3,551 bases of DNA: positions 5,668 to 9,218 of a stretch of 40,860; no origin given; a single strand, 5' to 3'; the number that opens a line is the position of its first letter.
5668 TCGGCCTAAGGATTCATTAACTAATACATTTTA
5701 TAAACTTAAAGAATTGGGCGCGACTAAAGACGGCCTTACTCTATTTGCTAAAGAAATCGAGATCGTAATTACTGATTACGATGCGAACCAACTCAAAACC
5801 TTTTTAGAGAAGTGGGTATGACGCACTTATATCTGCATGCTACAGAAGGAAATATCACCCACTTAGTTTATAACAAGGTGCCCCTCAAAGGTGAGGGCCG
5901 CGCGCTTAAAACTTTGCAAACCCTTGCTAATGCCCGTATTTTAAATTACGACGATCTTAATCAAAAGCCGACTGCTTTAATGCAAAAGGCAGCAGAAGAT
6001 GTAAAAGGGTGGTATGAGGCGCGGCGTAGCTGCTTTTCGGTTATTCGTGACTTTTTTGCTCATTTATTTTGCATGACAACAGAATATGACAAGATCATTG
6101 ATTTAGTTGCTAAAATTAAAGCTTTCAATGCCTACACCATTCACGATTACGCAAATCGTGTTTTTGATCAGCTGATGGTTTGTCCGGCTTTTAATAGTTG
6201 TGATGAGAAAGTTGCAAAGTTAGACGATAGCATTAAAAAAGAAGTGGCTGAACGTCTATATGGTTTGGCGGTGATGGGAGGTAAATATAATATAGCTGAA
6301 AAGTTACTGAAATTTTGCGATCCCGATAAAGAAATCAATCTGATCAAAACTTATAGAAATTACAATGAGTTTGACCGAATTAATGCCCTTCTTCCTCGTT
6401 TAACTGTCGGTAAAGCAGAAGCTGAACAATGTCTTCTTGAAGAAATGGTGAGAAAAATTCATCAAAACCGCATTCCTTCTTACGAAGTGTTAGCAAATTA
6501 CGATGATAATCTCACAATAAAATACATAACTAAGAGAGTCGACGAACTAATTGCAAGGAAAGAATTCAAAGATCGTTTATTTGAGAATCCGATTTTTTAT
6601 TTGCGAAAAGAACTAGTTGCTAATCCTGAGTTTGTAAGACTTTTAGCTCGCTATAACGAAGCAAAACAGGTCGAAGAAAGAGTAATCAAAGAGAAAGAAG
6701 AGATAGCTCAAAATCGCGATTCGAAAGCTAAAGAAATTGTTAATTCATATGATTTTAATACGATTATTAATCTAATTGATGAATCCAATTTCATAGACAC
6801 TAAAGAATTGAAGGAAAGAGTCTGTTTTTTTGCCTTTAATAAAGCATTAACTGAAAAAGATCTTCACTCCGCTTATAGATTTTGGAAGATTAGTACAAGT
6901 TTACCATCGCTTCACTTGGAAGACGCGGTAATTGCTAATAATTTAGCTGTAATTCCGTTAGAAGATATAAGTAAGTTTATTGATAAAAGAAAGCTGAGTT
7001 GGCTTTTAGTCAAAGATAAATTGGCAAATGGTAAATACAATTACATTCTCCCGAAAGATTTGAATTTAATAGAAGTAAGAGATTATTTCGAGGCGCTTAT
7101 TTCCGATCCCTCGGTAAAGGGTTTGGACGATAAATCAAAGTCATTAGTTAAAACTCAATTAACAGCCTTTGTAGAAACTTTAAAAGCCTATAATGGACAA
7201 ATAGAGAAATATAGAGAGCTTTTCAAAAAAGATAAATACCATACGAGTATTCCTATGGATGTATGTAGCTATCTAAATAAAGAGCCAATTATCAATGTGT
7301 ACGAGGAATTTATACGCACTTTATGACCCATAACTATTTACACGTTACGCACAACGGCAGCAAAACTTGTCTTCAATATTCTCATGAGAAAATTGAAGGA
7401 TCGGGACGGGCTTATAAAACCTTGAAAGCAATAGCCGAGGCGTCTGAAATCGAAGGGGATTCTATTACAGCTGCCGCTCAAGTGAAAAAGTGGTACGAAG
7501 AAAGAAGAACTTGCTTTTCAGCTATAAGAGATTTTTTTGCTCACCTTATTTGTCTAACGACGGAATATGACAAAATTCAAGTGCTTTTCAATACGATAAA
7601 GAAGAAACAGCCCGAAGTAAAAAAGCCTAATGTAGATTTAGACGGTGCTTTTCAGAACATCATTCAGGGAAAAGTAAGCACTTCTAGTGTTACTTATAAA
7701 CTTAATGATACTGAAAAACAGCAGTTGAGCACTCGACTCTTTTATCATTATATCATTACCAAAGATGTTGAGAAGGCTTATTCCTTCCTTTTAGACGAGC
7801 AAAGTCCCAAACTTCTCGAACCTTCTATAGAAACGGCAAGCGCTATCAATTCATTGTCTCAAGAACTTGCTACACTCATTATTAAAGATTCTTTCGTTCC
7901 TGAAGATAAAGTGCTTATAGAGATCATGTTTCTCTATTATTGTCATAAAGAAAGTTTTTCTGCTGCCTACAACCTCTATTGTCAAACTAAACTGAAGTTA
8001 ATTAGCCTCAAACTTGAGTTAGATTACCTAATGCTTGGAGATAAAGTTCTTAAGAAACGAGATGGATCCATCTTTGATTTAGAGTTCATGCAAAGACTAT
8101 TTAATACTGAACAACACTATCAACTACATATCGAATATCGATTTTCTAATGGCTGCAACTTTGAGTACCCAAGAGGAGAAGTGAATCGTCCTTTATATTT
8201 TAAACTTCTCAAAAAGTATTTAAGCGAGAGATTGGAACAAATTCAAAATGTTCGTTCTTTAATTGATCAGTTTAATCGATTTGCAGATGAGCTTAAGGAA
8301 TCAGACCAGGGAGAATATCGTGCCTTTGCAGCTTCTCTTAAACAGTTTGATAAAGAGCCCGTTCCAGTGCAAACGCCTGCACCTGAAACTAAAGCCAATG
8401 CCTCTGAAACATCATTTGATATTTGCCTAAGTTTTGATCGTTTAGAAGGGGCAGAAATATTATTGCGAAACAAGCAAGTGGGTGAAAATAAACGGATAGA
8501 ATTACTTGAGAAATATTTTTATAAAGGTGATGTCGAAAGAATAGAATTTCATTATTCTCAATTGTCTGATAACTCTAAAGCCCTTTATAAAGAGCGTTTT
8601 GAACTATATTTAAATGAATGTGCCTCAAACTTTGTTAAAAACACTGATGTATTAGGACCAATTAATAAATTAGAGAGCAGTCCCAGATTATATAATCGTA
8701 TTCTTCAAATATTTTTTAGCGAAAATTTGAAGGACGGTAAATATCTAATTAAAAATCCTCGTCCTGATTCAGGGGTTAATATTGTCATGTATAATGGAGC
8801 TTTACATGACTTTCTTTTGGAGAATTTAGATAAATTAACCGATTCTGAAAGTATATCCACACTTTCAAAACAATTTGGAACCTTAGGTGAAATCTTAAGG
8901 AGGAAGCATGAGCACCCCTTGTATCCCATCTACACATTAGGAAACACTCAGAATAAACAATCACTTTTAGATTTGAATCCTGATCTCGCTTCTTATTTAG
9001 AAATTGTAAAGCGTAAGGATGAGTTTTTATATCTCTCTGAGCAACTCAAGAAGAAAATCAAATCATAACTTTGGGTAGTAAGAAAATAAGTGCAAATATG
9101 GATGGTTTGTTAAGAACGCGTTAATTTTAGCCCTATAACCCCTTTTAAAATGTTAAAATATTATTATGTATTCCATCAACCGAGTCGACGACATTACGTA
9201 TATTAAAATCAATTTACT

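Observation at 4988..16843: Ten-gene, same-strand, translationally coupled array of uncharacterised paralogs (candidate secreted-effector family expansion)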

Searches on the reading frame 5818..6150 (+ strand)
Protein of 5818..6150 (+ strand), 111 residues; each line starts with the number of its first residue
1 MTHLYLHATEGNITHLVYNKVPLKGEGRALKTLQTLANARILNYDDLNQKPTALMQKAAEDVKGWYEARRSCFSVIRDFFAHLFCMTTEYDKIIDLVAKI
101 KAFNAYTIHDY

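Call 12: find_homologous_proteins(query=A3, max_evalue=0.01)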
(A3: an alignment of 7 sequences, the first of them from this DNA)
Query A3 (7 sequences): 1719 candidates shared short words with the query, none scored E <= 0.01.

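Call 17: find_related_loci(query=A4, collection=genome_contigs, flank=10000)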
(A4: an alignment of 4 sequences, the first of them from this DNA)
Query A4 (111 aa) in genome_contigs; peptide patterns used: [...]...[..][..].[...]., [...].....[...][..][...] (x = any residue, [..] = any of these).
142 stretches matched a pattern, but none encodes a relative of the query by tblastn (E <= 1e-3).
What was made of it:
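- Tried and rejected: The genome_contigs scan with the N-module found no relative in 185,579 species representatives (call 17).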

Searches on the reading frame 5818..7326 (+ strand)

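Call 4: search_protein_families(library=pfam, proteins=[window:5818-7326:+], max_evalue=0.1)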
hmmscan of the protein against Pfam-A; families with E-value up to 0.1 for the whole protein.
window:5818-7326:+ (502 aa): 2 families
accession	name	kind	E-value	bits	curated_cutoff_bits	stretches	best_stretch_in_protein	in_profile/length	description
PF07061.16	Swi5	-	0.017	15.6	22.1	1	271-314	38-78/80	Swi5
PF07032.16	DUF1322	-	0.073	14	25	0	463-486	18-41/73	Protein of unknown function (DUF1322)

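Call 28: search_protein_families(library=ncbifam, proteins=[window:5818-7326:+], max_evalue=0.1)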
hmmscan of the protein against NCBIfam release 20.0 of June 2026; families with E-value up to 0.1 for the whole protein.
window:5818-7326:+ (502 aa): 0 families

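Call 82: search_protein_families(library=padloc, proteins=[window:5818-7326:+], max_evalue=0.01)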
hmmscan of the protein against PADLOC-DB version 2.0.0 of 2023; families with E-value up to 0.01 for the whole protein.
window:5818-7326:+ (502 aa): 0 families

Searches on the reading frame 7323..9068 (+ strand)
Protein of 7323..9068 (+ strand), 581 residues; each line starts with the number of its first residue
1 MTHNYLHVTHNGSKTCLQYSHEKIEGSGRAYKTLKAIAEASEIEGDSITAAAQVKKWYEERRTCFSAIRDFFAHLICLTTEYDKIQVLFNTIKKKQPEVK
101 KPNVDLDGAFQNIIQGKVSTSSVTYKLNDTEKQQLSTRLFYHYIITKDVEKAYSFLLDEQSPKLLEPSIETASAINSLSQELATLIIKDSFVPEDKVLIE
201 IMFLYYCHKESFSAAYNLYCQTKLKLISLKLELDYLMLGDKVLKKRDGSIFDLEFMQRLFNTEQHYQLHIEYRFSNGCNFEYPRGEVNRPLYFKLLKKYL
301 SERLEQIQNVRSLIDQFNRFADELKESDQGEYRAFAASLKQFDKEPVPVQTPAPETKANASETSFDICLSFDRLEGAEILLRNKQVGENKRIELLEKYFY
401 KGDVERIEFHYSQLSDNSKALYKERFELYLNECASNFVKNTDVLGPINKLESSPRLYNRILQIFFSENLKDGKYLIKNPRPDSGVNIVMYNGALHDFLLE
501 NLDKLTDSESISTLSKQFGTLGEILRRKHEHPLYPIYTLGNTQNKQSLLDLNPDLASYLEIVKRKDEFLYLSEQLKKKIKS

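Call 4: search_protein_families(library=pfam, proteins=[window:7323-9068:+], max_evalue=0.1)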
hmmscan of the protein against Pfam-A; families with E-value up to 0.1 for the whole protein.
window:7323-9068:+ (581 aa): 0 families

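Call 14: find_encoding_contigs(protein=window:7323-9068:+, flank=10000, max_places=6)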
Protein window:7323-9068:+ (581 aa): no gene with exactly this product is on record in the collection.

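Call 28: search_protein_families(library=ncbifam, proteins=[window:7323-9068:+], max_evalue=0.1)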
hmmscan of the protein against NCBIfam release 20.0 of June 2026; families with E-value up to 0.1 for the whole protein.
window:7323-9068:+ (581 aa): 0 families

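Call 82: search_protein_families(library=padloc, proteins=[window:7323-9068:+], max_evalue=0.01)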
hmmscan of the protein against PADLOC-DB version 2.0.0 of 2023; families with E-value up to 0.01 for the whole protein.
window:7323-9068:+ (581 aa): 0 families
